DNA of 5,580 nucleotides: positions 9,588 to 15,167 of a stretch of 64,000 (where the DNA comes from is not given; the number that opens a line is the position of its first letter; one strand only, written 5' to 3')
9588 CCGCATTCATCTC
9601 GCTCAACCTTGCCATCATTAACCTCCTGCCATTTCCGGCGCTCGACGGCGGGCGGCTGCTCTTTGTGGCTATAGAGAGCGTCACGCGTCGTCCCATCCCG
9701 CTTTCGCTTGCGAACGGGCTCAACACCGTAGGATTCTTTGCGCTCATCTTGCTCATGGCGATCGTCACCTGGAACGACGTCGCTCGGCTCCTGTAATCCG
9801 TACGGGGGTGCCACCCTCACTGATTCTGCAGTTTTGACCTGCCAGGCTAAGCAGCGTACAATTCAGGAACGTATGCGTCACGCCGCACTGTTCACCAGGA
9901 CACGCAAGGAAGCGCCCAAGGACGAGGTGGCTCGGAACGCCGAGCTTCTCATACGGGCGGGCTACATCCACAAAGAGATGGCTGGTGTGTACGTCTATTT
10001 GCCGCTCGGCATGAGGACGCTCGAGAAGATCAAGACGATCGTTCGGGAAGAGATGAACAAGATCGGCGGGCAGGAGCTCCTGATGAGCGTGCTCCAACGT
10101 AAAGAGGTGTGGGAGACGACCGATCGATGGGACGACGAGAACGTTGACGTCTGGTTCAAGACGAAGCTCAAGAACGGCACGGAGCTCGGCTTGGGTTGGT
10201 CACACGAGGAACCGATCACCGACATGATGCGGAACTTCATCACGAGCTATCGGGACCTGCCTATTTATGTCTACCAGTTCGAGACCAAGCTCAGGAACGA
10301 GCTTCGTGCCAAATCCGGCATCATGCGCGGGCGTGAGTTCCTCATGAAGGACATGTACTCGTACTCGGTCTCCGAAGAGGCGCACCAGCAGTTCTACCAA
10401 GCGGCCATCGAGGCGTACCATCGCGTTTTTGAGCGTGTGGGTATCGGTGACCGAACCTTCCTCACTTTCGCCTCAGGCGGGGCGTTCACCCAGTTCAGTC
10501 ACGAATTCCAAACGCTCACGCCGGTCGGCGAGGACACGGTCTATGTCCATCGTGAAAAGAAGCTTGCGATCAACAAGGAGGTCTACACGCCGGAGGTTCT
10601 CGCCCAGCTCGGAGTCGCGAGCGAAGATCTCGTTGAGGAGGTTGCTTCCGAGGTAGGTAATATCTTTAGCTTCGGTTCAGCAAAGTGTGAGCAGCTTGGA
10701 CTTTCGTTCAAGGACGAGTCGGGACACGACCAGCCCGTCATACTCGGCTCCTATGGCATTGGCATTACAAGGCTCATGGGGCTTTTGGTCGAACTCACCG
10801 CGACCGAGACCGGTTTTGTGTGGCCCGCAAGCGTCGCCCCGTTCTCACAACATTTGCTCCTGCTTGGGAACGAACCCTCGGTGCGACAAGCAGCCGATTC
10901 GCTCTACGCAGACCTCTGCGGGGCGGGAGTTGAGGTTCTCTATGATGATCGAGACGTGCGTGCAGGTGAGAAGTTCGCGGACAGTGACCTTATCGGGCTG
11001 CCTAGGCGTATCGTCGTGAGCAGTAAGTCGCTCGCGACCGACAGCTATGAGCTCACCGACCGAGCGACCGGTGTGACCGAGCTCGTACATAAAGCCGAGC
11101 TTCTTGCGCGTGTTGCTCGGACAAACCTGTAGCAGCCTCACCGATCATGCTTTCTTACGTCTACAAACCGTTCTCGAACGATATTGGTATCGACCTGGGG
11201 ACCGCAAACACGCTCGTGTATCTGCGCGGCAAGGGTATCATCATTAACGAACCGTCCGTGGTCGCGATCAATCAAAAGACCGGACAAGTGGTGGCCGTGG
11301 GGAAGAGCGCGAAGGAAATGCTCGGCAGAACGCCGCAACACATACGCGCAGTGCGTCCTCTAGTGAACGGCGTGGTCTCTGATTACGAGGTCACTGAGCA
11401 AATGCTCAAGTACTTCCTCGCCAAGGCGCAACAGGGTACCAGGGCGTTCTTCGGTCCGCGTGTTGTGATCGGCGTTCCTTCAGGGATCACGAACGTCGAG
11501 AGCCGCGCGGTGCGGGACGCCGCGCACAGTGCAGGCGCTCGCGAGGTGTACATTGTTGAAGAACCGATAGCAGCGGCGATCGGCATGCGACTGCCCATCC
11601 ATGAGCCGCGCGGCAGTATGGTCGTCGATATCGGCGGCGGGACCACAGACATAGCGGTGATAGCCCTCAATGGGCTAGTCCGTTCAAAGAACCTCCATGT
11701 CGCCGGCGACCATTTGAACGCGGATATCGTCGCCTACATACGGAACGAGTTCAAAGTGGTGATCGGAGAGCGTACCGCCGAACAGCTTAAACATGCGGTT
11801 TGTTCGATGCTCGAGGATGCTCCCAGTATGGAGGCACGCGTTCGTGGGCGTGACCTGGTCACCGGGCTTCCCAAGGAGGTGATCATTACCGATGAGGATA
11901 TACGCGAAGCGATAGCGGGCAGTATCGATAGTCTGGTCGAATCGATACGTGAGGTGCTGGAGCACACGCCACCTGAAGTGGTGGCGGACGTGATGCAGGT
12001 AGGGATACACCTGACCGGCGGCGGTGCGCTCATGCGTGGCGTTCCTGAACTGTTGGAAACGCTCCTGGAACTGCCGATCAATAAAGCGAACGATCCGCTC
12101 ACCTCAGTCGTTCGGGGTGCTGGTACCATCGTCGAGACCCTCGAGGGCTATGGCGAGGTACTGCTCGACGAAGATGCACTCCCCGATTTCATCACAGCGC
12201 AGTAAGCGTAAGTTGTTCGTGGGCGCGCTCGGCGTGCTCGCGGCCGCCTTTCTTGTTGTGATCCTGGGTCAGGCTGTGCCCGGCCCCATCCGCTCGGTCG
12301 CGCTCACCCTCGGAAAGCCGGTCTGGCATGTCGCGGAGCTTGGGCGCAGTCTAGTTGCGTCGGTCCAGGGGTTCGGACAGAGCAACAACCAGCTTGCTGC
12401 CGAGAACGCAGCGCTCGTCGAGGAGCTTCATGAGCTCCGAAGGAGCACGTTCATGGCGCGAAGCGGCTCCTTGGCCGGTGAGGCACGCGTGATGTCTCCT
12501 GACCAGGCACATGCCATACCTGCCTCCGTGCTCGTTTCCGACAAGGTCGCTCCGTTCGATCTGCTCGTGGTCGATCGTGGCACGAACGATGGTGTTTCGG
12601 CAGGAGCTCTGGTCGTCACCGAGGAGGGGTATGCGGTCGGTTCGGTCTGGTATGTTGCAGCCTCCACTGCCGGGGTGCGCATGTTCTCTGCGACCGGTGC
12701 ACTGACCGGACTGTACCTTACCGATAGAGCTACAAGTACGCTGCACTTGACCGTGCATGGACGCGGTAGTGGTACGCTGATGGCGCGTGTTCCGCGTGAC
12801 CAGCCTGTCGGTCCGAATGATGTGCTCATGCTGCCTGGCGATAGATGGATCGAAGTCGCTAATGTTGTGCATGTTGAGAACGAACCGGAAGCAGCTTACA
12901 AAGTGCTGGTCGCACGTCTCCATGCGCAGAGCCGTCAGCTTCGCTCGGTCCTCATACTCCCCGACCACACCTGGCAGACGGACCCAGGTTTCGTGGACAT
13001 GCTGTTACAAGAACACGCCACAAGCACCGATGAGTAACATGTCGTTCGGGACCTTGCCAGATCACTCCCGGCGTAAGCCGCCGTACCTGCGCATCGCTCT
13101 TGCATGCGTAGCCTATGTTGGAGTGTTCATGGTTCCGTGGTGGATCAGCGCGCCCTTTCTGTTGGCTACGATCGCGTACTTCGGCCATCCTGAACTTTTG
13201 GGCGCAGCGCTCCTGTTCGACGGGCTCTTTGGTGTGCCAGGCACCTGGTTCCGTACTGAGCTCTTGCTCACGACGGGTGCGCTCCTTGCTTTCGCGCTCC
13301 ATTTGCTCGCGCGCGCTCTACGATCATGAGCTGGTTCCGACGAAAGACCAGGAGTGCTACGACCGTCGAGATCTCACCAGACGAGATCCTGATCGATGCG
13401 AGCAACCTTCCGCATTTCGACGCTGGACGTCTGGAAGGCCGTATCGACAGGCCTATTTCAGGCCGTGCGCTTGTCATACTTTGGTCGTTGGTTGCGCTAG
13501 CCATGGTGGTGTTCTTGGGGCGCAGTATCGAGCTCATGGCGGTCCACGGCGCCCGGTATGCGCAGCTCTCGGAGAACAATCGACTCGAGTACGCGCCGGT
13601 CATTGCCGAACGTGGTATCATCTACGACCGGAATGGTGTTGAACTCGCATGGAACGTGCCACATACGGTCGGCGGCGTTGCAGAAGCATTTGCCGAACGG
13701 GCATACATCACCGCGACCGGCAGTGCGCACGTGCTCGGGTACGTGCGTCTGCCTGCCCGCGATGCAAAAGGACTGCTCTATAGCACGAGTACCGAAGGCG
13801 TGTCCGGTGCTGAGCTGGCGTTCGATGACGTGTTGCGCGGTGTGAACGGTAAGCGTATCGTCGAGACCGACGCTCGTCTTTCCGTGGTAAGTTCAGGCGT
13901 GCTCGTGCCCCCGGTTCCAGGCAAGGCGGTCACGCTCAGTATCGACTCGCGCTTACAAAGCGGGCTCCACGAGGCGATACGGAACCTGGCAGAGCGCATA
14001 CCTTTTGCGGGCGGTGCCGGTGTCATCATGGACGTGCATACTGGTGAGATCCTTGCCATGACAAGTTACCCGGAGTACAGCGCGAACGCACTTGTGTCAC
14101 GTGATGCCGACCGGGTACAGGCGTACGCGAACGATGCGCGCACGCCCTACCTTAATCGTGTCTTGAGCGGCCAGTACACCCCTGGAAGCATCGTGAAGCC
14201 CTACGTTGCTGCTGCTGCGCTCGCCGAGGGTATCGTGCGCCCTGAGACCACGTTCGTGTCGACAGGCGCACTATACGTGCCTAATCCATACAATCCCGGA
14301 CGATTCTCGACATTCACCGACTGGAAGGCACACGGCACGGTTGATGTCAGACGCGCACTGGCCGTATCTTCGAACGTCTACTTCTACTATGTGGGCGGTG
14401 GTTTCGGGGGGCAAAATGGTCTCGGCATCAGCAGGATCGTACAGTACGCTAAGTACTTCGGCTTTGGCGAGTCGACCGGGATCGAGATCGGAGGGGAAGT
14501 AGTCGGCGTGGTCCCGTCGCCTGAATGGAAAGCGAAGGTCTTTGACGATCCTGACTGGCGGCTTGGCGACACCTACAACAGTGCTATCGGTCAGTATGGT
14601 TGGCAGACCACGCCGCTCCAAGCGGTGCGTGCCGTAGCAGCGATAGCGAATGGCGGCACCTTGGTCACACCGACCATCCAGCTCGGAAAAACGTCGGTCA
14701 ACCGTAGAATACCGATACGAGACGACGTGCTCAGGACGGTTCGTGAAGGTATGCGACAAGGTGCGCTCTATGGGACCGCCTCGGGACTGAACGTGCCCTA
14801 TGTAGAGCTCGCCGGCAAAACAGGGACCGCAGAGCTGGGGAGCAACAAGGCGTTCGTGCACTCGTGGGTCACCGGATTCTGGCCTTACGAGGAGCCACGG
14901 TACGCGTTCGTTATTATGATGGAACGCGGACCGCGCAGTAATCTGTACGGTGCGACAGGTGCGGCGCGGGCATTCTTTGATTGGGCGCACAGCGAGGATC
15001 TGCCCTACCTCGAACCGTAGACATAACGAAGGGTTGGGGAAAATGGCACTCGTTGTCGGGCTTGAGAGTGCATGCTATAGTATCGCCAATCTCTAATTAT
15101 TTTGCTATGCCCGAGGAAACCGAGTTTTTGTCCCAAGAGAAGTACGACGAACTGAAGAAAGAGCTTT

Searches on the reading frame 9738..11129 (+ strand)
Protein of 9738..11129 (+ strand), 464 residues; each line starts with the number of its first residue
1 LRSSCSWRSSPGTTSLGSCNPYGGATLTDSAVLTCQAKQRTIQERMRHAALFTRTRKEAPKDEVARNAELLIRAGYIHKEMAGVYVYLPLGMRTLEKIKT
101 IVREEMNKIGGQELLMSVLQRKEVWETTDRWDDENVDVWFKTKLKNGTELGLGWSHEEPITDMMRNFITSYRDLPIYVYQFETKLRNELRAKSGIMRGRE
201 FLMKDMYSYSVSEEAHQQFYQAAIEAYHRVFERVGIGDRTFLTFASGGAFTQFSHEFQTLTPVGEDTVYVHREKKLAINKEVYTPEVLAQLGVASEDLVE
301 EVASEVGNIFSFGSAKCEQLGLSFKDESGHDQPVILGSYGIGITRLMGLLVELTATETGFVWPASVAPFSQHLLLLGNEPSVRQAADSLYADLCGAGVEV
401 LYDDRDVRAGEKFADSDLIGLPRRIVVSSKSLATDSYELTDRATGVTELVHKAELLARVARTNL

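Call 64: search_protein_families(library=pfam, proteins=[window:9738-11129:+], max_evalue=0.00001)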
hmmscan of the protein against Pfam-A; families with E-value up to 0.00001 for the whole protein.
window:9738-11129:+ (464 aa): 2 families
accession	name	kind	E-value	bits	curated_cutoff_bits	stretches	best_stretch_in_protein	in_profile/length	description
PF00587.30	tRNA-synt_2b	-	5.1e-25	89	29.3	1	140-352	1-177/179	tRNA synthetase class II core domain (G, H, P, S and T)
PF03129.25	HGTP_anticodon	-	2.2e-14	53.8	21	1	366-460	4-92/94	Anticodon binding domain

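Call 65: search_protein_families(library=ncbifam, proteins=[window:9738-11129:+], max_evalue=1e-10)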
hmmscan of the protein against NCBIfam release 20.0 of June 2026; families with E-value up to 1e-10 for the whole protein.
window:9738-11129:+ (464 aa): 6 families
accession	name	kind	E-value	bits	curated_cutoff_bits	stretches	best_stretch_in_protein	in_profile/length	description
NF006625.0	PRK09194.1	equivalog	6e-123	411.7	558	2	46-284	1-237/559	proline--tRNA ligase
TIGR00409.1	proS_fam_II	equivalog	2.6e-113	379.9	306.7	2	46-282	1-235/568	proline--tRNA ligase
NF008979.1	PRK12325.1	exception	1.1e-103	347.5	550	2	46-275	1-228/437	proline--tRNA ligase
TIGR00408.1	proS_fam_I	equivalog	9.9e-27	94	437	2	78-234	24-185/475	proline--tRNA ligase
TIGR00418.1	thrS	equivalog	2.4e-18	66.4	383.65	1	53-459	165-561/565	threonine--tRNA ligase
NF003211.1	PRK04173.1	equivalog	1.4e-14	53.8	312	0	362-455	358-450/454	glycine--tRNA ligase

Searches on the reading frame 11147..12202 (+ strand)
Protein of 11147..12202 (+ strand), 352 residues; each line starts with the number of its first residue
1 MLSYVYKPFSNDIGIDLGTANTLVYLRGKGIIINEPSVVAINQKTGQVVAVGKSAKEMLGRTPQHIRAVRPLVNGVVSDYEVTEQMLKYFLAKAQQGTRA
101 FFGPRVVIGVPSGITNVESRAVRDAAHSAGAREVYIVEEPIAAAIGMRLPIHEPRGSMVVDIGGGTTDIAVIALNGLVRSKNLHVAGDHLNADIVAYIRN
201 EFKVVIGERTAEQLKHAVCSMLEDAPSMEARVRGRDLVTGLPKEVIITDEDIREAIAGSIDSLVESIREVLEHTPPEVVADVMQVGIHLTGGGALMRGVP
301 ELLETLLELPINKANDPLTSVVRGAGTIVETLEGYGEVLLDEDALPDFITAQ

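Call 64: search_protein_families(library=pfam, proteins=[window:11147-12202:+], max_evalue=0.00001)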
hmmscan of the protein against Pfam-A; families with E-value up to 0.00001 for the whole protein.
window:11147-12202:+ (352 aa): 4 families
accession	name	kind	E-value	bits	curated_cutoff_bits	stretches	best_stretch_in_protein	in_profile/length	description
PF06723.19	MreB_Mbl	-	1.1e-131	439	27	1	10-333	1-323/327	MreB/Mbl protein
PF00012.26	HSP70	-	5.8e-15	55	20.6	1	84-334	111-377/599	Hsp70 protein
PF14450.12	FtsA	-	7.4e-12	46.2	31.8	1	158-313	1-109/127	Cell division protein FtsA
PF25216.1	Volactin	-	8.9e-06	25.8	35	0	250-325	233-317/321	Volactin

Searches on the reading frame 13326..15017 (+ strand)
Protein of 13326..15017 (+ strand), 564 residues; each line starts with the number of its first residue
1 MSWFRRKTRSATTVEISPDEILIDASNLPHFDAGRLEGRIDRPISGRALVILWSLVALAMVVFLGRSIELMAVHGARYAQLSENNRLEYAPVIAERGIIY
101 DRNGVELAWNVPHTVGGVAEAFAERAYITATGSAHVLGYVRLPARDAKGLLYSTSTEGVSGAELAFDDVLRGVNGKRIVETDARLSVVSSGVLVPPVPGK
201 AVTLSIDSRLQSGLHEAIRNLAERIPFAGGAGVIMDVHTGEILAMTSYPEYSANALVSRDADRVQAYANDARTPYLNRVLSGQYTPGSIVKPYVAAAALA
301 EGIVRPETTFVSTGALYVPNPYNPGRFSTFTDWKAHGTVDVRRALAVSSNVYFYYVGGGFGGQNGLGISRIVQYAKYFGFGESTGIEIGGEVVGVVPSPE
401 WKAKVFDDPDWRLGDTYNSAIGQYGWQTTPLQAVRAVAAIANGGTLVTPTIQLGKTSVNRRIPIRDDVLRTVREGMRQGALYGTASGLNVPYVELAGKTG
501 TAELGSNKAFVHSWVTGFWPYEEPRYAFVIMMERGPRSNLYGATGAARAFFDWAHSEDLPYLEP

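Call 65: search_protein_families(library=ncbifam, proteins=[window:13326-15017:+], max_evalue=1e-10)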
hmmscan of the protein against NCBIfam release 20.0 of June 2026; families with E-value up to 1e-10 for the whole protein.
window:13326-15017:+ (564 aa): 16 families
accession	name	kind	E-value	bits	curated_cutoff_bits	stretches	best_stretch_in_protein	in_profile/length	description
TIGR03423.1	pbp2_mrdA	equivalog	1.7e-112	376.9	455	2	120-548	141-584/593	penicillin-binding protein 2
NF008061.0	PRK10795.1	equivalog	2.5e-60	204.7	962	1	122-473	162-506/634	peptidoglycan DD-transpeptidase MrdA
TIGR02214.1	spoVD_pbp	equivalog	7.9e-50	169.8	688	1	154-547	163-544/636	stage V sporulation protein D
NF051842.1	PBP4_5_Efaec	equivalog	3e-35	121.7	700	1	119-534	249-647/668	penicillin-binding protein PBP4(5)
NF011685.0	PRK15105.1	subfamily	7e-30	104.1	737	1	155-549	185-549/588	peptidoglycan glycosyltransferase FtsI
NF053573.1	PBP2_PenA_Neis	exception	4.6e-29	101.4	1105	1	157-550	187-553/572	peptidoglycan D,D-transpeptidase PBP2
NF038271.1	strep_PBP2X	exception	1.2e-22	79.9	1050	1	121-450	179-478/750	penicillin-binding protein PBP2X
NF033378.1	MECD_PBP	exception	4.3e-20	71.6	1450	1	121-505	239-612/678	PBP2a family beta-lactam-resistant peptidoglycan transpeptidase MecD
NF000406.1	MECB_PBP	exception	3.7e-17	62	1450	1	125-508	240-612/674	PBP2a family beta-lactam-resistant peptidoglycan transpeptidase MecB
NF038278.1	strep_PBP2B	exception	1.4e-16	60.1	975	1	158-503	263-617/678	penicillin-binding protein PBP2B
TIGR02074.1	PBP_1a_fam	subfamily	1.2e-15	57.4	508.75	1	202-521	226-497/535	PBP1A family penicillin-binding protein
NF000408.1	MECA2_pure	exception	6.4e-15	54.4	1525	1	125-516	241-615/668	PBP2a family beta-lactam-resistant peptidoglycan transpeptidase MecA2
NF000410.1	MECA1_pure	exception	6.8e-15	54.2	1480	1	126-522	241-619/666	PBP2a family beta-lactam-resistant peptidoglycan transpeptidase MecA1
NF000237.1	MECA_PBP2A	equivalog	1.9e-14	52.9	750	1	124-518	240-617/668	PBP2a family beta-lactam-resistant peptidoglycan transpeptidase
NF000409.1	MECA_pure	exception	1.5e-11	43.5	1490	0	125-517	241-616/668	PBP2a family beta-lactam-resistant peptidoglycan transpeptidase MecA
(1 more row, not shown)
